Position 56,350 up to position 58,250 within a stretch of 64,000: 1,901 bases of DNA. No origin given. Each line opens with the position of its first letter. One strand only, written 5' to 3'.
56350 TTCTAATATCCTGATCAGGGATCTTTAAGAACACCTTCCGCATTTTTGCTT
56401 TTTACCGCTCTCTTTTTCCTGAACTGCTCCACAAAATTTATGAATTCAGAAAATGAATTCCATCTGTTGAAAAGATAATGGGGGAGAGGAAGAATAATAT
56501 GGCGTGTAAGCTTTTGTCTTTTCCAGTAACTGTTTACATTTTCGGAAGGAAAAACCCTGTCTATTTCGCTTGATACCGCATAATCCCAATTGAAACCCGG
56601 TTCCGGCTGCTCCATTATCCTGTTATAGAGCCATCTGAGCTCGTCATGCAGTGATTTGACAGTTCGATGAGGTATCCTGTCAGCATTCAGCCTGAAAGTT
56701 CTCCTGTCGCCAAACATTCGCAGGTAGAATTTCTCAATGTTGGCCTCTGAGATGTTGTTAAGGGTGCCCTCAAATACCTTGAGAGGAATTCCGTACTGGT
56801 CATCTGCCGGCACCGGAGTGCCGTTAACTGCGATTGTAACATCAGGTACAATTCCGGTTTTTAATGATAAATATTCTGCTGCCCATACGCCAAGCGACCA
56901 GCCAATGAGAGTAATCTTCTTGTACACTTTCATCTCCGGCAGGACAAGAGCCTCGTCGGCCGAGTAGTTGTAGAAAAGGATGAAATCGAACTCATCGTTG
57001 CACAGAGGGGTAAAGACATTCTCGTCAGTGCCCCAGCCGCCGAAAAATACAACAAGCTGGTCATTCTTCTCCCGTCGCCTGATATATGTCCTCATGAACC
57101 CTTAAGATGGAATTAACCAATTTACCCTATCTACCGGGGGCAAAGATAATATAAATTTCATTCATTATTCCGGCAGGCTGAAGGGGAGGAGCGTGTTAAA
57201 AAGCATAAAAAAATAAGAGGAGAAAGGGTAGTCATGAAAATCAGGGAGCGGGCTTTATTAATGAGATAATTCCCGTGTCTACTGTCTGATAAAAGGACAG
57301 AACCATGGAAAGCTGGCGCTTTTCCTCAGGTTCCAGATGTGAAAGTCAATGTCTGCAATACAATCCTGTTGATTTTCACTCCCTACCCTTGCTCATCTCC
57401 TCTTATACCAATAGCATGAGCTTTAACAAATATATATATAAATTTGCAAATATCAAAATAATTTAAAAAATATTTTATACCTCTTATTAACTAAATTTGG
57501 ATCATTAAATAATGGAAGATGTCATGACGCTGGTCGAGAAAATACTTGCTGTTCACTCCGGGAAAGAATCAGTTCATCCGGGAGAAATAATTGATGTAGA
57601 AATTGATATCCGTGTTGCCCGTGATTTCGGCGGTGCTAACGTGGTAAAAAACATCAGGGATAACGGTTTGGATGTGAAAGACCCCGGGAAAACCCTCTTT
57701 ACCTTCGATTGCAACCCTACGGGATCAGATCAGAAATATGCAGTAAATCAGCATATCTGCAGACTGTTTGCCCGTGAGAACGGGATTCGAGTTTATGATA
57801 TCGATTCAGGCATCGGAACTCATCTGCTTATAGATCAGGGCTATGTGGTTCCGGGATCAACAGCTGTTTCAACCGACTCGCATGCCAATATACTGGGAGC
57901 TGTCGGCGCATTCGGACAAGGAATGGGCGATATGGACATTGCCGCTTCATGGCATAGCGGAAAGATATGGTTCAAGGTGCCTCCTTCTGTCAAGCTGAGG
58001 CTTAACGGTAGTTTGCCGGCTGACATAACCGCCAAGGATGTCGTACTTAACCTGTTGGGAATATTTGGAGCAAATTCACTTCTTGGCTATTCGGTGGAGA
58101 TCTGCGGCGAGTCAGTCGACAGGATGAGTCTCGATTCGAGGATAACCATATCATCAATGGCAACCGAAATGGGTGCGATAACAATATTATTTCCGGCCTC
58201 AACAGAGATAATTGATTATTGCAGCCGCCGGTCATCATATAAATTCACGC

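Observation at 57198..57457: Candidate ~220-nt structured RNA in the 416-nt divergent intergenic region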

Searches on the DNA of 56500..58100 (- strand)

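Call 4: search_rna_families(source=window, start=56500, end=58100, threshold=evalue, max_evalue=10, show_alignments=3)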
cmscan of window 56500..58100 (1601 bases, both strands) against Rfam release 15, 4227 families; matches with E-value up to 10: 0.
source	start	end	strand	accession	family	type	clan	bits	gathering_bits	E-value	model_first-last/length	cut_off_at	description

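Call 41: build_rna_model(alignment_id=A4, structure=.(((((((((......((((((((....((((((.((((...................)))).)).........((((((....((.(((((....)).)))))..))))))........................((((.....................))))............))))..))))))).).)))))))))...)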
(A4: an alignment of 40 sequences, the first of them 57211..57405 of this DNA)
Model R1 built from alignment A4 (40 sequences, 205 columns); structure: as given.
model positions 195; base pairs 44; branch points 2; effective number of sequences 1.5; information 0.591 bits per position. Calibrated on 0.2 Mb of random sequence (short: E-values are rough).
structure used (alignment columns):
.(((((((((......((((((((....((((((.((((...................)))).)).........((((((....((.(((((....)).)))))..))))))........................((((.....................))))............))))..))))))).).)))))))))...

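Call 43: search_with_rna_model(model_id=R1, sources=[window, L086, L091, L110, L119, L128, L156, L164, L171, L175, L191, L194, L201, L036, L124, L167, L139, L148, L165, L087, L078, L183, L050, L179, L172, L025, L131, L073, L083, L132, L014, L187, L007, L173, L047, L012, L198, L045, L035, L044, L093, L101, L188, L062, L057, L032, L199, L048, L152, L063, L010, L105, L080, L133, L098, L116, L174, L142, L176, L117, L013, L041, L094, L146, L090, L102, L028, L170, L031, L082, L182, L009, L008, L159, L140, L072, L118, L097, L038, L039, L108, L123, L096, L053, L143, L154, L186, L150, L015, L181, L136, L030, L056, L122, L155, L003, L029, L192, L100, L137], max_evalue=1, make_alignment=true)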
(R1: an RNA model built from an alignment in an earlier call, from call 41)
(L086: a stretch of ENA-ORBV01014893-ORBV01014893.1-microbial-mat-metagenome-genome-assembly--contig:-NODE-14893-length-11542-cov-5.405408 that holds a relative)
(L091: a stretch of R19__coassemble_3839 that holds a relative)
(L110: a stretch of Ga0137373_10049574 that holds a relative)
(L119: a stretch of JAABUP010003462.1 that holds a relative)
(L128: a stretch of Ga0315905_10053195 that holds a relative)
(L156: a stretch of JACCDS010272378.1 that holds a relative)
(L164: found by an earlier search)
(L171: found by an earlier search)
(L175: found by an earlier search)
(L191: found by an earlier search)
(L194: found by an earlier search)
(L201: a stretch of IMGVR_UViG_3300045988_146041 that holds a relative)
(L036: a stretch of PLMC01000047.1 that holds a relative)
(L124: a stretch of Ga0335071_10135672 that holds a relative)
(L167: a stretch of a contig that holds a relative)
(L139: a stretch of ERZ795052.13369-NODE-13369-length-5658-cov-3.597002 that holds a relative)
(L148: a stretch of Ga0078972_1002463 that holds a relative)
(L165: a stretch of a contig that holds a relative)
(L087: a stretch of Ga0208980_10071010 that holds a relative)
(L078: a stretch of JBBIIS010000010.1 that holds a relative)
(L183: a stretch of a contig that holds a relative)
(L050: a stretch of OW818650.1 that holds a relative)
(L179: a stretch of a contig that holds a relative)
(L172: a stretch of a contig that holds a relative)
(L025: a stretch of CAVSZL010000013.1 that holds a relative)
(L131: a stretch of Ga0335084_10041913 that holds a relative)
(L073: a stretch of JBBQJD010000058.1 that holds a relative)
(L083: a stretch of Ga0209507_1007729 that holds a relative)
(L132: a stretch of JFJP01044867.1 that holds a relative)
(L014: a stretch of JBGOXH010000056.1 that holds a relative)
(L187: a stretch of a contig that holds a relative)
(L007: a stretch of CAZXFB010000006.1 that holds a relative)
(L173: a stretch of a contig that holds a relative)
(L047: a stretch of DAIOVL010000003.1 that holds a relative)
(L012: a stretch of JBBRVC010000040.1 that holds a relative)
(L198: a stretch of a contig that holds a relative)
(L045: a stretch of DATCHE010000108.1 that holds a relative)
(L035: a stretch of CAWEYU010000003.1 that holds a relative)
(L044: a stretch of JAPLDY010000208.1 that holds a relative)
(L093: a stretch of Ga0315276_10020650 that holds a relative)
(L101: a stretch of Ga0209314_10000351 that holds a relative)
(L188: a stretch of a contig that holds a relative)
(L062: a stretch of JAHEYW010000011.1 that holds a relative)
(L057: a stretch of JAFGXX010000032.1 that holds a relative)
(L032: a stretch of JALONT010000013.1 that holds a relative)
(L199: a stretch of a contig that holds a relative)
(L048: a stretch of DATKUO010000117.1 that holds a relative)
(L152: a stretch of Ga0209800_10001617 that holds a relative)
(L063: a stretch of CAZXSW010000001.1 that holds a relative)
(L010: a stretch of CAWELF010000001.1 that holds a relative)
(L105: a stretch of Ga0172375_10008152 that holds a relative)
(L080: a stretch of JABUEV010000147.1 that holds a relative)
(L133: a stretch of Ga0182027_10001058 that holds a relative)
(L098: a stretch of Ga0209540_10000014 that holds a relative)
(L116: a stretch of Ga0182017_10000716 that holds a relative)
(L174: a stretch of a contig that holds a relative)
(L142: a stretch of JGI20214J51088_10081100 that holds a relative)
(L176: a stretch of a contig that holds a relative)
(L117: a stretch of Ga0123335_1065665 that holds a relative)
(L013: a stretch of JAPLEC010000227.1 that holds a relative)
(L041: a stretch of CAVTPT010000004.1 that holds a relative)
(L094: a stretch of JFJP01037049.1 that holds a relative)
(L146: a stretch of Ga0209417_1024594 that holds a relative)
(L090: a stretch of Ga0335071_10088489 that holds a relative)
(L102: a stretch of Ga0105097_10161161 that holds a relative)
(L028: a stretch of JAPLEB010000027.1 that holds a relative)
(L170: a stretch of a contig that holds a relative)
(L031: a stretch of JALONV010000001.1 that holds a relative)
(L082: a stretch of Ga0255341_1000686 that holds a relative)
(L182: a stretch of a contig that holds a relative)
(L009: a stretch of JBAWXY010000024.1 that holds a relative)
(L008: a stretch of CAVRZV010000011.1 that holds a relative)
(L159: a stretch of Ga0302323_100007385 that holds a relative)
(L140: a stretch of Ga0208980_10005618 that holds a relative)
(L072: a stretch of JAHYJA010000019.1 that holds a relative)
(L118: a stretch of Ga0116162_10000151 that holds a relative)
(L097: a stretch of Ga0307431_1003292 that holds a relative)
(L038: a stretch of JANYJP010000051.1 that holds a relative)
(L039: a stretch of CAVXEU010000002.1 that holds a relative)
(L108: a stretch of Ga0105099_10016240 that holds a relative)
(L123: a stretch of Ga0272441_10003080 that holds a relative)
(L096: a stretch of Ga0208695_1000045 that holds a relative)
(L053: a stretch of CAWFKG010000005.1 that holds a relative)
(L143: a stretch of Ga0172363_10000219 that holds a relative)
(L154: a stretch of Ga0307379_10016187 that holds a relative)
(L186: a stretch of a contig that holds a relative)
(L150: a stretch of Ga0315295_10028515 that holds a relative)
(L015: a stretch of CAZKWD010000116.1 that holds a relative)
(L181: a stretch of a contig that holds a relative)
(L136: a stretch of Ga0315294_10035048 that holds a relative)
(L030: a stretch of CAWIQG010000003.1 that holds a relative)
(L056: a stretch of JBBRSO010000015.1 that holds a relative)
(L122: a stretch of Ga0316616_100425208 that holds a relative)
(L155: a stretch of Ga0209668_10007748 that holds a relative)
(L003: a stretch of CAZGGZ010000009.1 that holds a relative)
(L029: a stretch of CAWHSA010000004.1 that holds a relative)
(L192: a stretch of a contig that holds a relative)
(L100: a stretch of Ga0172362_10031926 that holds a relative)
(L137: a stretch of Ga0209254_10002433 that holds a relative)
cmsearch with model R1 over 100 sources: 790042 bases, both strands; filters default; matches with E-value up to 1: 92.
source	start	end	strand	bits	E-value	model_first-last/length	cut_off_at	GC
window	57211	57405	-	235.9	1.5e-63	1-195/195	no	0.43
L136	907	1101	+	230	6.8e-62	1-195/195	no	0.42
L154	4272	4466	-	229.5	9.5e-62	1-195/195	no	0.43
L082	6324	6518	+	228.8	1.5e-61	1-195/195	no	0.44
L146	1544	1738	+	228.3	2e-61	1-195/195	no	0.42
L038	3615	3808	+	227.9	2.6e-61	1-195/195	no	0.41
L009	1007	1200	+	227.8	2.8e-61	1-195/195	no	0.44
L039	3671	3864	+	227.8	2.8e-61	1-195/195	no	0.43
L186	5213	5407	+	227.6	3.3e-61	1-195/195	no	0.45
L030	3489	3682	+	227.5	3.5e-61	1-195/195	no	0.43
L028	1298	1491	+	226.2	8e-61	1-195/195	no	0.43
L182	1115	1309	-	225.7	1.1e-60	1-195/195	no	0.43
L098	454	648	+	225.7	1.1e-60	1-195/195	no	0.41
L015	283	477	+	225.2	1.5e-60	1-195/195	no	0.42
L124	1363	1558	+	224.5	2.3e-60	1-195/195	no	0.43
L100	1209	1402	-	224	3.2e-60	1-195/195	no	0.42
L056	3610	3803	+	224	3.3e-60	1-195/195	no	0.44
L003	3651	3842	+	223.7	4e-60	1-195/195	no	0.44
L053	3553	3746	+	223.5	4.4e-60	1-195/195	no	0.44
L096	385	577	+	223.5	4.5e-60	1-195/195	no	0.42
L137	5365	5558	+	223.4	5e-60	1-195/195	no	0.43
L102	1011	1205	+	223.3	5.1e-60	1-195/195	no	0.43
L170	1252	1445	+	223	6.1e-60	1-195/195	no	0.43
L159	1416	1610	-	222.3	9.5e-60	1-195/195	no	0.41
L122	262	447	-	221.6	1.6e-59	1-195/195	no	0.43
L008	3529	3723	+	221.2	2e-59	1-195/195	no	0.44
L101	5387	5580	-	220.6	2.9e-59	1-195/195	no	0.43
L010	3580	3775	+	220.5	3.1e-59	1-195/195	no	0.4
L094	13347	13538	-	220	4.2e-59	1-195/195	no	0.41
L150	4028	4221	+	220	4.3e-59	1-195/195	no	0.45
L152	480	669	+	219.5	6.1e-59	1-195/195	no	0.42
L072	3650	3845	+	219.3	6.7e-59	1-195/195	no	0.45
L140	329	524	+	219.2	7.2e-59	1-195/195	no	0.44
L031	3725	3910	+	218.6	1e-58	1-195/195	no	0.43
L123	1963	2156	+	217.3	2.5e-58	1-195/195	no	0.42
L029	3495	3688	+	217.3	2.6e-58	1-195/195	no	0.43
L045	569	762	+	216.9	3.3e-58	1-195/195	no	0.41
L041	3676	3869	+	216.6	3.8e-58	1-195/195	no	0.42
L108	1618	1802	+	216.2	5.1e-58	1-195/195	no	0.43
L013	3679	3871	+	215.9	6.1e-58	1-195/195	no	0.44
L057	3700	3891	+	215.4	8.7e-58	1-195/195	no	0.42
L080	798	991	+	215.3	9.1e-58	1-195/195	no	0.43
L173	2382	2575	-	215.1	1e-57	1-195/195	no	0.42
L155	3216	3410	-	214.8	1.2e-57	1-195/195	no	0.42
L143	13233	13425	-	214.7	1.3e-57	1-195/195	no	0.44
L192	9325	9514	+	214.6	1.4e-57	1-195/195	no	0.43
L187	3664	3857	-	214.2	1.9e-57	1-195/195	no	0.41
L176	4659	4852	-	214.1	2e-57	1-195/195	no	0.44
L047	3704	3894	+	213.6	2.7e-57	1-195/195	no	0.43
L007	3683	3877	+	213.4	3.1e-57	1-195/195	no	0.42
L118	3386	3578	+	213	3.9e-57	1-195/195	no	0.42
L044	3703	3887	+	211.6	1e-56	1-195/195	no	0.44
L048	3666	3860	+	211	1.5e-56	1-195/195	no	0.41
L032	3679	3868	+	210.8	1.6e-56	1-195/195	no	0.46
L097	1336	1531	+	210.6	1.9e-56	1-195/195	no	0.4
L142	453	642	-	210.1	2.6e-56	1-195/195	no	0.42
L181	1028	1217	-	210.1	2.7e-56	1-195/195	no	0.44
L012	3686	3878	+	208.8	6e-56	1-195/195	no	0.42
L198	8318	8508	-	207.9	1.1e-55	1-195/195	no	0.45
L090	863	1052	+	207.6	1.3e-55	1-195/195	no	0.42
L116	2139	2333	+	207.2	1.7e-55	1-195/195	no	0.43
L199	205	400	-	207.1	1.8e-55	1-195/195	no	0.45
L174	4663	4856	+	206.7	2.3e-55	1-195/195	no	0.42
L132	4736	4931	+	206.6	2.5e-55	1-195/195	no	0.42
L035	3714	3906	+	204.5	9.8e-55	1-195/195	no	0.42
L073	3706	3898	+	204.2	1.2e-54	1-195/195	no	0.42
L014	331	511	+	203.4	2e-54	1-195/195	no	0.46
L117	235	428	-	202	4.8e-54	1-195/195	no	0.43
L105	3431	3615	+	201.3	7.6e-54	1-195/195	no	0.44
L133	11524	11717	-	200.8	1.1e-53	1-195/195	no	0.41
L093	2731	2923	+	199.6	2.3e-53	1-195/195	no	0.43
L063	3684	3874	+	197.8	7.4e-53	1-195/195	no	0.45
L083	1825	2017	+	197.4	9.3e-53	1-195/195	no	0.42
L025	3702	3894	+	195.2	3.9e-52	1-195/195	no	0.37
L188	1516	1706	+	193.5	1.2e-51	1-195/195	no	0.45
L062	3377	3569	+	192.8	1.8e-51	1-195/195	no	0.42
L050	3715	3901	+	185.2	2.5e-49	1-195/195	no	0.4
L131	2423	2610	+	183.2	9.5e-49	1-195/195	no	0.45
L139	431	616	+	182.2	1.8e-48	1-195/195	no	0.42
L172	39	226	+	178.9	1.5e-47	1-195/195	no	0.41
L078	3692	3879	+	178.3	2.2e-47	1-195/195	no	0.48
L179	147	326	+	175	1.8e-46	1-195/195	no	0.42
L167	1723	1907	+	174.7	2.3e-46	1-195/195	no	0.44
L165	6327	6511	+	173.7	4.2e-46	1-195/195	no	0.43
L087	1417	1606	+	163.1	4e-43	1-195/195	no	0.46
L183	3058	3243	-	162.7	5.2e-43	1-195/195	no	0.45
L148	103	287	+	161.6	1.1e-42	1-195/195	no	0.45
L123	1965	2158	-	13.5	0.39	1-195/195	no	0.42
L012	771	815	+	13.5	0.4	112-157/195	no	0.18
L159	1414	1608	+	12.4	0.82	1-195/195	no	0.42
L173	2414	2445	+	12.3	0.88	126-157/195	no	0.44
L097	1333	1528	-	12.2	0.96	1-195/195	no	0.41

Alignment A5: 92 matches aligned to the model, 374 columns, each read 5' to 3' on its own strand. Consensus structure (alignment columns), stored with it:
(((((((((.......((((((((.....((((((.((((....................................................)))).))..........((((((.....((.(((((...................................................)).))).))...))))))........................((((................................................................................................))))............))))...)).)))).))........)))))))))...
